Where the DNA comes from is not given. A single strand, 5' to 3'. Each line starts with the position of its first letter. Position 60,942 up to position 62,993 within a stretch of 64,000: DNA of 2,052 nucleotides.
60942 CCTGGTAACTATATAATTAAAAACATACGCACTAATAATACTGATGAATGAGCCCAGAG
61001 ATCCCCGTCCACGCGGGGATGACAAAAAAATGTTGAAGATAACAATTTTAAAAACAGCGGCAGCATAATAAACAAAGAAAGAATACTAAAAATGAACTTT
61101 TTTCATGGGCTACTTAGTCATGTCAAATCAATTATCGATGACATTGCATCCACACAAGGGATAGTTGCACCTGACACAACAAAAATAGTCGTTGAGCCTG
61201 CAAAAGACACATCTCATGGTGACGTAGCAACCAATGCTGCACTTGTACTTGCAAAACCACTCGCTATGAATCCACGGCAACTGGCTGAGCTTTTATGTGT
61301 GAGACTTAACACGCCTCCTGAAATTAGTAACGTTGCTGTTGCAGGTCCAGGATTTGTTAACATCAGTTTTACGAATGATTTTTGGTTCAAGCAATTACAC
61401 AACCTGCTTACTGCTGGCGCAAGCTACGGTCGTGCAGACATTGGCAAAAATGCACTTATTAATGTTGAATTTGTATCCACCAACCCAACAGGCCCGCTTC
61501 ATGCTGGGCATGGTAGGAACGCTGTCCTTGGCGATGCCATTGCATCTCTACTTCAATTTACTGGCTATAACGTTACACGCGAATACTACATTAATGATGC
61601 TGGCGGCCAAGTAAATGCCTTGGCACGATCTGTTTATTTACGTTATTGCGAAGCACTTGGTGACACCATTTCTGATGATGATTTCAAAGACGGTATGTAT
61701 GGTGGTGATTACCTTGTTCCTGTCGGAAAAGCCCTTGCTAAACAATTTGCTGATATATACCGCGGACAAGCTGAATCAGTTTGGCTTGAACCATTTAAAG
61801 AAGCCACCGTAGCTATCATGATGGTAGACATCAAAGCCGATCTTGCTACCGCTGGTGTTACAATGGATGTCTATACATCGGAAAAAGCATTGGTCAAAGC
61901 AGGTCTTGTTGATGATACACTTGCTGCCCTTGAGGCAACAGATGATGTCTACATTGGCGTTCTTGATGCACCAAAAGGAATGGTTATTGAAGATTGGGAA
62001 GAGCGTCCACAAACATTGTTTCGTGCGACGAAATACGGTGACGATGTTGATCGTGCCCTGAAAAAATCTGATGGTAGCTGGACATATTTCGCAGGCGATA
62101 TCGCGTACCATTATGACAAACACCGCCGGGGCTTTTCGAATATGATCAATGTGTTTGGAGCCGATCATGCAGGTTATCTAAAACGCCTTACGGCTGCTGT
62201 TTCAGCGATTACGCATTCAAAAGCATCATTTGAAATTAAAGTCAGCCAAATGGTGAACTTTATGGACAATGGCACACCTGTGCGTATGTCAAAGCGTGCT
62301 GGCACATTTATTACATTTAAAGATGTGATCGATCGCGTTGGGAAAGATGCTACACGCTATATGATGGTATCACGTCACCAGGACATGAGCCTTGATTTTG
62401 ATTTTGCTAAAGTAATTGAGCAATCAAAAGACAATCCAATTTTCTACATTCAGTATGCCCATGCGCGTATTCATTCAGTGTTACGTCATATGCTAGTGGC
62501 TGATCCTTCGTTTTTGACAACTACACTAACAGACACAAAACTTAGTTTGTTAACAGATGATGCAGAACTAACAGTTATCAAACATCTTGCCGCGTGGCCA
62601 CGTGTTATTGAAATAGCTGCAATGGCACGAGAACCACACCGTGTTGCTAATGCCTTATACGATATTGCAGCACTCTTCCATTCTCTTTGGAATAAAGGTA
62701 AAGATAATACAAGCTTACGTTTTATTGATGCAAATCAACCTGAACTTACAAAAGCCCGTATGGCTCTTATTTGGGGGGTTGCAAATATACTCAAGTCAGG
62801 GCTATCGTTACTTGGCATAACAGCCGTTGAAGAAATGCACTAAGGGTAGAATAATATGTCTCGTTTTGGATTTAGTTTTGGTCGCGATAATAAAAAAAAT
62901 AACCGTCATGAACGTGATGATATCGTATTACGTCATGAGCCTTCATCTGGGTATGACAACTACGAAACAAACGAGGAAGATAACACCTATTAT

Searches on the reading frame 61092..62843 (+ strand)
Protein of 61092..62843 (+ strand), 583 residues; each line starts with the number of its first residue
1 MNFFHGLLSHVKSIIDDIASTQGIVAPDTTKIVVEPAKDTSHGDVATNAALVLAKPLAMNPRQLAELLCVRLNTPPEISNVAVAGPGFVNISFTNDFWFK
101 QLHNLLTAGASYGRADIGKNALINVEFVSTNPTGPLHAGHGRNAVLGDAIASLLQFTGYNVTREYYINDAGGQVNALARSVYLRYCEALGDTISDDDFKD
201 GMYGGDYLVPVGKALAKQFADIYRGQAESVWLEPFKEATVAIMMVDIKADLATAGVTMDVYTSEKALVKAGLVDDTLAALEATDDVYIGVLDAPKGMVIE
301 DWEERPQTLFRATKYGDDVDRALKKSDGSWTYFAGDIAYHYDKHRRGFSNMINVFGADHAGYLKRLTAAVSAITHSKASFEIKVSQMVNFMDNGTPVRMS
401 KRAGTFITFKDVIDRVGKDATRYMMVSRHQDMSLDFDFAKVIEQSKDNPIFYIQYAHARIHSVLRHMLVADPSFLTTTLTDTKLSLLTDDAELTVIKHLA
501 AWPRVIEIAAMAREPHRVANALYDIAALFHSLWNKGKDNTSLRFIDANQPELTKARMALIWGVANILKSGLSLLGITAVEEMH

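Call 89: find_homologous_proteins(query=window:61092-62843:+, max_evalue=1e-50)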
Query window:61092-62843:+ (583 aa): 8000 proteins with E <= 1e-50 among 8000 candidates; the best 120 are listed.
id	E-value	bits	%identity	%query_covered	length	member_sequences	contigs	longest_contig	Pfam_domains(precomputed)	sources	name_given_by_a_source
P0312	0.0e+0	1216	92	100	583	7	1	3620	PF01406.26,PF05746.22,PF00750.26,PF03485.22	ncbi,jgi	jgi:arginyl-tRNA synthetase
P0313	0.0e+0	1208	91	100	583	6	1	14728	PF01406.26,PF05746.22,PF00750.26,PF03485.22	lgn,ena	-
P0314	0.0e+0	1204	91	100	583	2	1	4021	PF01406.26,PF05746.22,PF00750.26,PF03485.22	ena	-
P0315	0.0e+0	1160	87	100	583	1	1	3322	PF01406.26,PF05746.22,PF00750.26,PF03485.22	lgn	-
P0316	0.0e+0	1152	86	100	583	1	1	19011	PF01406.26,PF05746.22,PF00750.26,PF03485.22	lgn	-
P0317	0.0e+0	1142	87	99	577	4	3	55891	PF01406.26,PF05746.22,PF00750.26,PF03485.22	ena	-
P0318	0.0e+0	1133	86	100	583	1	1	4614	PF01406.26,PF05746.22,PF00750.26,PF03485.22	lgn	-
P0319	0.0e+0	1125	84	100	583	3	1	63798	PF01406.26,PF05746.22,PF00750.26,PF03485.22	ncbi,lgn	ncbi:MAG: arginine--tRNA ligase [Pseudomonadota bacterium]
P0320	0.0e+0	1064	80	100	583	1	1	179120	PF01406.26,PF05746.22,PF00750.26,PF03485.22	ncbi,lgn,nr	ncbi:MAG: arginine--tRNA ligase [Candidatus Paracaedibacteraceae bacterium]|nr:arginine--tRNA ligase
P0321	3.5e-284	962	72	100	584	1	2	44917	PF01406.26,PF05746.22,PF00750.26,PF03485.22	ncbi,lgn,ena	-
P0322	1.7e-281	953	71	100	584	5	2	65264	PF01406.26,PF05746.22,PF00750.26,PF03485.22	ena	-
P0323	2.5e-276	936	71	100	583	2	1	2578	PF01406.26,PF05746.22,PF00750.26,PF03485.22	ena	-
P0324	6.8e-245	832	63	100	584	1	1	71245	PF01406.26,PF05746.22,PF00750.26,PF03485.22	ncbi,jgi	jgi:arginyl-tRNA synthetase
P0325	1.1e-244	831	63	100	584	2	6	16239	PF01406.26,PF05746.22,PF00750.26,PF03485.22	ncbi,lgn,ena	-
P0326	1.6e-241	821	63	100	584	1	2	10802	PF01406.26,PF05746.22,PF00750.26,PF03485.22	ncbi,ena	-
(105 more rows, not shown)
